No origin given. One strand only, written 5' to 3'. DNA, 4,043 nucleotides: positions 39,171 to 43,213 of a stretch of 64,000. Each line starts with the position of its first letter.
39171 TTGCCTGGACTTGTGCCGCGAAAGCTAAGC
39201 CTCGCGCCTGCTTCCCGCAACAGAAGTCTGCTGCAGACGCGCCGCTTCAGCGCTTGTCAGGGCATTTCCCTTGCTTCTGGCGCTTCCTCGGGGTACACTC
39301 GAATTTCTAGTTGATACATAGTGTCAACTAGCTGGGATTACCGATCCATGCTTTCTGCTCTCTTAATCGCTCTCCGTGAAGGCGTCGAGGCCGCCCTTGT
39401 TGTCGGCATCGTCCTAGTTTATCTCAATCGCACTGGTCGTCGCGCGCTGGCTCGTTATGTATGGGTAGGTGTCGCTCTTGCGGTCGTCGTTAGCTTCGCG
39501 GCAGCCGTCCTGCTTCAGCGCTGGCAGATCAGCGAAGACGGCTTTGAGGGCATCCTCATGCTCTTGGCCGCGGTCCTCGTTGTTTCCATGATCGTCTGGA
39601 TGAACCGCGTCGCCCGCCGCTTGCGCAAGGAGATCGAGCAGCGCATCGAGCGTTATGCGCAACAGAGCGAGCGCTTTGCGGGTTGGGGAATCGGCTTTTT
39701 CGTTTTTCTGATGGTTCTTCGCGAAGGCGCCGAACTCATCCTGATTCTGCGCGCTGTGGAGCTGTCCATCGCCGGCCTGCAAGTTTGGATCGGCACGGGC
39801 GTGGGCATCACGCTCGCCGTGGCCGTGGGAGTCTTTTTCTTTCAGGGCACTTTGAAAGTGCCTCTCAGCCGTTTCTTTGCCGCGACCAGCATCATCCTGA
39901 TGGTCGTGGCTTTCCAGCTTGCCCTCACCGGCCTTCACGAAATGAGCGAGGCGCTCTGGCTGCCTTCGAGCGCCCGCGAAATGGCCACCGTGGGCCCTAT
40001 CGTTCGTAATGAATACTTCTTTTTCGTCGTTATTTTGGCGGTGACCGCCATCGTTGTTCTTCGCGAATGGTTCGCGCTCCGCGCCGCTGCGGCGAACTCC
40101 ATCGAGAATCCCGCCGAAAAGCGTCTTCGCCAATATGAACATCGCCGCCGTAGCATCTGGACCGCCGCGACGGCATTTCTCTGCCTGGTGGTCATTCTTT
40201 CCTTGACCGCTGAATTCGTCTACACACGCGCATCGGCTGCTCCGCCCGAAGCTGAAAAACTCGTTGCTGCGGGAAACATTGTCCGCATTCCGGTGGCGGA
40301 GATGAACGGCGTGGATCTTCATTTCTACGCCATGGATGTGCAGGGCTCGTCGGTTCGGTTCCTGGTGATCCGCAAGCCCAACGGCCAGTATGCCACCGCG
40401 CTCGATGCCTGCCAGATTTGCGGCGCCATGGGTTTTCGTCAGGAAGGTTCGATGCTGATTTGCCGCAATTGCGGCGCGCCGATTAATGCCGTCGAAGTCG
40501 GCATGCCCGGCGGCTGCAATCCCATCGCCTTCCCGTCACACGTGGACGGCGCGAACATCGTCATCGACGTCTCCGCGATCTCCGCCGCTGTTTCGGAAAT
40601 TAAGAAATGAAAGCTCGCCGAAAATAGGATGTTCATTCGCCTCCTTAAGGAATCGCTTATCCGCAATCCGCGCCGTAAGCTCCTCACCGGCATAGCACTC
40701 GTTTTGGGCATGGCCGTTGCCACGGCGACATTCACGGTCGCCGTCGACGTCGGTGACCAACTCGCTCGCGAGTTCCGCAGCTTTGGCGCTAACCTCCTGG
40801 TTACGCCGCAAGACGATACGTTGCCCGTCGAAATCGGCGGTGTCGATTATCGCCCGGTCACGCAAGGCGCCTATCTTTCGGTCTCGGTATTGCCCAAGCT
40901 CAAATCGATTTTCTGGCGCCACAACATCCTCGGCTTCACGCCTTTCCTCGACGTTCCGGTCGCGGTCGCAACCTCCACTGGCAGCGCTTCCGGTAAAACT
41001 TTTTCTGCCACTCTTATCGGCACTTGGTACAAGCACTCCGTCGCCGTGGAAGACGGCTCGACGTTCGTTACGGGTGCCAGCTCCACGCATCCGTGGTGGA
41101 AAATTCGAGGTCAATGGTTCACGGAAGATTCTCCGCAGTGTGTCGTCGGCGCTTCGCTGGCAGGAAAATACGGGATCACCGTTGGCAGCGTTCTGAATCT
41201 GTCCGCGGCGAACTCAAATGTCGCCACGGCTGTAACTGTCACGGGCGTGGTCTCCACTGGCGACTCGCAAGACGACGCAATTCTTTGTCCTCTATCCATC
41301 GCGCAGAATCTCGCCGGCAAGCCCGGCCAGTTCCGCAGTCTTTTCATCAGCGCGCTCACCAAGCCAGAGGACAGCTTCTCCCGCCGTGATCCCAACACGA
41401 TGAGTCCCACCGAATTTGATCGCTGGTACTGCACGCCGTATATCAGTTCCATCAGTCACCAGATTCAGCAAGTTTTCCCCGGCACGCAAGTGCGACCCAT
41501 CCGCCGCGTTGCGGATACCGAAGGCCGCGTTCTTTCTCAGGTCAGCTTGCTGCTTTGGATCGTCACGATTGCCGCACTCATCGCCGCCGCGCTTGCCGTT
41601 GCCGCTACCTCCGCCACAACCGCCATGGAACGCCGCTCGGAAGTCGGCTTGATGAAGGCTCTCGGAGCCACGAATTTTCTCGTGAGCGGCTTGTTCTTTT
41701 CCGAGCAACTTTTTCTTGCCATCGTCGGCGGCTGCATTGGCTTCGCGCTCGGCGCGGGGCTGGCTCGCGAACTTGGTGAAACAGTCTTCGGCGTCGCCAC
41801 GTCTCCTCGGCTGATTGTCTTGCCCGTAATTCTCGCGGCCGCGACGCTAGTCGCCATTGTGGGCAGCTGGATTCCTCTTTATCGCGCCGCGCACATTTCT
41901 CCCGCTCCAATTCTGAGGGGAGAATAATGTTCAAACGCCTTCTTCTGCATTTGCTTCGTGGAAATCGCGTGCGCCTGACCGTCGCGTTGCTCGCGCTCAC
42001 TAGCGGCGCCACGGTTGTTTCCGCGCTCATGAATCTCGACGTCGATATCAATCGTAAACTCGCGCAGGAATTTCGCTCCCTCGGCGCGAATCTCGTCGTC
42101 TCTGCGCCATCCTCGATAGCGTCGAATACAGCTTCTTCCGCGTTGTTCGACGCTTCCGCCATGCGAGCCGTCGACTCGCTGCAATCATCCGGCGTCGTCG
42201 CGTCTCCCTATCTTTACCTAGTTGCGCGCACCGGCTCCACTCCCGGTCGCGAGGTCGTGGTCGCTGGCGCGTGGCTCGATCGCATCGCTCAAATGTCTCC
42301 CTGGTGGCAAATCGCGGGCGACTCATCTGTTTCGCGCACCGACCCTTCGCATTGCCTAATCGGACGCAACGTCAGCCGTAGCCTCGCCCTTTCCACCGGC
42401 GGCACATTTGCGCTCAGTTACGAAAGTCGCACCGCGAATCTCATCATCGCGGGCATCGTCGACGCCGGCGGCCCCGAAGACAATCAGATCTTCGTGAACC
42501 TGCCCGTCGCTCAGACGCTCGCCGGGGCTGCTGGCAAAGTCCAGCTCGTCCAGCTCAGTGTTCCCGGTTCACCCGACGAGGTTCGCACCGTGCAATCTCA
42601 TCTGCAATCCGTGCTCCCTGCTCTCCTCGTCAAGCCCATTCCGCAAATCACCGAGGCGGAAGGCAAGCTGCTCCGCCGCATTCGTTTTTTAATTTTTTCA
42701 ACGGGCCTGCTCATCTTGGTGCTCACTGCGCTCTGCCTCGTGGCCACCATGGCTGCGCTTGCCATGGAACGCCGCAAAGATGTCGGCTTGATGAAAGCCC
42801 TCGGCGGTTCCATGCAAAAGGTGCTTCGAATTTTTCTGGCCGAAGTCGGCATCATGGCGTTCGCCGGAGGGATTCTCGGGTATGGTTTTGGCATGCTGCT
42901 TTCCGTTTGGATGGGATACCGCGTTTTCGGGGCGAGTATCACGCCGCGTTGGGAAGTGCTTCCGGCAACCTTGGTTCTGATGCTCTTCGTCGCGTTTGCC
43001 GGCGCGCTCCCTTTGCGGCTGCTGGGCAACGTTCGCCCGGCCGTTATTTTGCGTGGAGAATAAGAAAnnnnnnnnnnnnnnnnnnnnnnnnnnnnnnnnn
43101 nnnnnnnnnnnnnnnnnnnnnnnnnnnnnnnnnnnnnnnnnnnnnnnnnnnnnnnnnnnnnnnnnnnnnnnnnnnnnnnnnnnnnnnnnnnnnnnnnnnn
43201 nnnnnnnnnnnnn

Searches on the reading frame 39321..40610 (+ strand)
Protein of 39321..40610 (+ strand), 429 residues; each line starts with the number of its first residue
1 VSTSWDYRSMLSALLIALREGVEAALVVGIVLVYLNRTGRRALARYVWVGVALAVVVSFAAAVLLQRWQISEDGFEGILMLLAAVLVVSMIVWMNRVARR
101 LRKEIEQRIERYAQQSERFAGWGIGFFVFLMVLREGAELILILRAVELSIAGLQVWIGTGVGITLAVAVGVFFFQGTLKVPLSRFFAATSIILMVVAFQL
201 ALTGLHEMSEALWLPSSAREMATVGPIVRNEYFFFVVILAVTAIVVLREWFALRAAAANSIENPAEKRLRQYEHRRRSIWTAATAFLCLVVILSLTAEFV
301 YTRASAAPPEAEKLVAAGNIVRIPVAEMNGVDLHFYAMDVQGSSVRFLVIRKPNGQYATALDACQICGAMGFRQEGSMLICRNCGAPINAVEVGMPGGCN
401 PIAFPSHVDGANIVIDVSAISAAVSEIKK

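Call 3: search_protein_families(library=pfam, proteins=[window:39321-40610:+], max_evalue=0.01)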
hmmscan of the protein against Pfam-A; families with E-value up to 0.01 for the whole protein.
window:39321-40610:+ (429 aa): 2 families
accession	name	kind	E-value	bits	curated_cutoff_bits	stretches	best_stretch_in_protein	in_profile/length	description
PF03239.20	FTR1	-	1.9e-38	132.8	25.3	1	10-211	1-215/284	Iron permease FTR1 family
PF10080.14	FtrD-like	-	1.1e-27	96.6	26.3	1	332-423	5-97/101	Membrane iron-sulfur containing protein FtrD-like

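Call 4: search_protein_families(library=ncbifam, proteins=[window:39321-40610:+], max_evalue=0.01)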
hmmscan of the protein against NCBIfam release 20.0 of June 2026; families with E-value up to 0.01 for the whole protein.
window:39321-40610:+ (429 aa): 2 families
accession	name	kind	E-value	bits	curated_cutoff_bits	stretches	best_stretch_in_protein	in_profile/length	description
NF041756.1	EfeU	equivalog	1.1e-45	156.3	255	1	14-241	1-230/257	iron uptake transporter permease EfeU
TIGR00145.1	TIGR00145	subfamily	7.5e-42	143.9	303.8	1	9-215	3-212/282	EfeU/Ftr1 family ferrous iron transporter subunit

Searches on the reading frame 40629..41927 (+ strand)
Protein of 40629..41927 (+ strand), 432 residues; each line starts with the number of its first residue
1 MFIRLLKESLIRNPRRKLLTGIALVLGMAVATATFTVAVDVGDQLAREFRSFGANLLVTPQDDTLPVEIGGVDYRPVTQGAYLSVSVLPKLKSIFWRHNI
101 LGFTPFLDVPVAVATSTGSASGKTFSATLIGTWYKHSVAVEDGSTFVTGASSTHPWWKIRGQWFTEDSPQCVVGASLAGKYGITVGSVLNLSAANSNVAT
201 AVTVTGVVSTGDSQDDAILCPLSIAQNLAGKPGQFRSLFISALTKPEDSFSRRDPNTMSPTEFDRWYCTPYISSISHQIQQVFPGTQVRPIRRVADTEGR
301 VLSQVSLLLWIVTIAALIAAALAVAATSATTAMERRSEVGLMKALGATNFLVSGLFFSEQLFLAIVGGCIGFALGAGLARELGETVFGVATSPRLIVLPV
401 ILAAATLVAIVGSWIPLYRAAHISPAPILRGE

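Call 3: search_protein_families(library=pfam, proteins=[window:40629-41927:+], max_evalue=0.01)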
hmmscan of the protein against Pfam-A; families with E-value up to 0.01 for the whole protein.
window:40629-41927:+ (432 aa): 2 families
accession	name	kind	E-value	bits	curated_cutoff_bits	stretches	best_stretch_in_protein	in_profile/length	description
PF02687.27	FtsX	-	4.6e-14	53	25.5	1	311-425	2-120/120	FtsX-like permease C-terminal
PF12704.14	MacB_PCD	-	1e-10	42.7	27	1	18-244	2-191/207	MacB-like periplasmic core domain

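Call 4: search_protein_families(library=ncbifam, proteins=[window:40629-41927:+], max_evalue=0.01)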
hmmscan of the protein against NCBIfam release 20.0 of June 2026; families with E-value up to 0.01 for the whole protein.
window:40629-41927:+ (432 aa): 9 families
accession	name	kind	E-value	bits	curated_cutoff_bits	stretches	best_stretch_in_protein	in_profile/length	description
TIGR03434.1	ADOP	subfamily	7.3e-17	60.7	622.3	1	272-432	641-803/803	ADOP family duplicated permease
NF038346.1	FtsX_actino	exception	1.4e-09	37.8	250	1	287-419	161-304/308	permease-like cell division protein FtsX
NF041854.1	ABC_perm_YbbP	equivalog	2.5e-07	29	999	1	276-415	654-794/806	putative ABC transporter permease subunit YbbP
TIGR02212.1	lolCE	equivalog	4.3e-07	29.2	362.45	1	318-432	278-411/411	lipoprotein-releasing ABC transporter permease subunit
NF038347.1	FtsX_Gpos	exception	3.1e-06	26.8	225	1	303-374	165-236/296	permease-like cell division protein FtsX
NF007826.0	PRK10535.1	equivalog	4.9e-06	25.1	966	1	297-429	513-645/648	macrolide ABC transporter ATP-binding protein/permease MacB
TIGR02213.1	lolE_release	exception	0.00014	20.9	540.35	0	306-385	266-345/411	lipoprotein-releasing ABC transporter permease subunit LolE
NF008357.0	PRK11146.1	exception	0.0002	20.3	439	0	308-384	271-347/414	lipoprotein-releasing ABC transporter permease subunit LolE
TIGR00439.2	FtsX_Gneg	equivalog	0.002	17.4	255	1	305-417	166-287/292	permease-like cell division protein FtsX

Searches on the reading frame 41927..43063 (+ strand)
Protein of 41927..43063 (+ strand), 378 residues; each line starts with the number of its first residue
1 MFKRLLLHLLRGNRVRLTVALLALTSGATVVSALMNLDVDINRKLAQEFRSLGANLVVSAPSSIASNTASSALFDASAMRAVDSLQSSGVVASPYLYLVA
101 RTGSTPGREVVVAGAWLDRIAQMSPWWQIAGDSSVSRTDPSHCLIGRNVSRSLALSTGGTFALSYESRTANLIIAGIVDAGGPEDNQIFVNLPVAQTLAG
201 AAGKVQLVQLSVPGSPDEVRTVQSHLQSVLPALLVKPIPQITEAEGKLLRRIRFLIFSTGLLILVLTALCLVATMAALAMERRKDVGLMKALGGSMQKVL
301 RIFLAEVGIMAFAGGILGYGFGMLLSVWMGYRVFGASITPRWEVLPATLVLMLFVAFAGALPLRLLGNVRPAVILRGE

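Call 3: search_protein_families(library=pfam, proteins=[window:41927-43063:+], max_evalue=0.01)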
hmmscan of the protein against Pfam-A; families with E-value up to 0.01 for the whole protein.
window:41927-43063:+ (378 aa): 2 families
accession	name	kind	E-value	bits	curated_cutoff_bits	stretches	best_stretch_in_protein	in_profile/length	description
PF02687.27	FtsX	-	3.7e-12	46.8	25.5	1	260-361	4-109/120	FtsX-like permease C-terminal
PF12704.14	MacB_PCD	-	3.9e-07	31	27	1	19-199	3-180/207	MacB-like periplasmic core domain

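Call 4: search_protein_families(library=ncbifam, proteins=[window:41927-43063:+], max_evalue=0.01)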
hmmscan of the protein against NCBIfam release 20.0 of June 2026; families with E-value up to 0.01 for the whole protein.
window:41927-43063:+ (378 aa): 6 families
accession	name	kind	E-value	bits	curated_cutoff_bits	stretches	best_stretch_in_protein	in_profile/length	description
TIGR03434.1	ADOP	subfamily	1.7e-12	46.3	622.3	1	190-378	615-803/803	ADOP family duplicated permease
TIGR02212.1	lolCE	equivalog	1.5e-10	40.6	362.45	1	165-328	177-341/411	lipoprotein-releasing ABC transporter permease subunit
NF038346.1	FtsX_actino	exception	0.00033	20.1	250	1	248-328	175-255/308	permease-like cell division protein FtsX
NF008076.0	PRK10814.1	exception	0.00047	19.3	473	1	243-327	251-338/399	lipoprotein-releasing ABC transporter permease subunit LolC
NF008357.0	PRK11146.1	exception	0.0025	16.7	439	1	171-327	186-343/414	lipoprotein-releasing ABC transporter permease subunit LolE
NF007826.0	PRK10535.1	equivalog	0.0048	15.2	966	1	255-352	524-615/648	macrolide ABC transporter ATP-binding protein/permease MacB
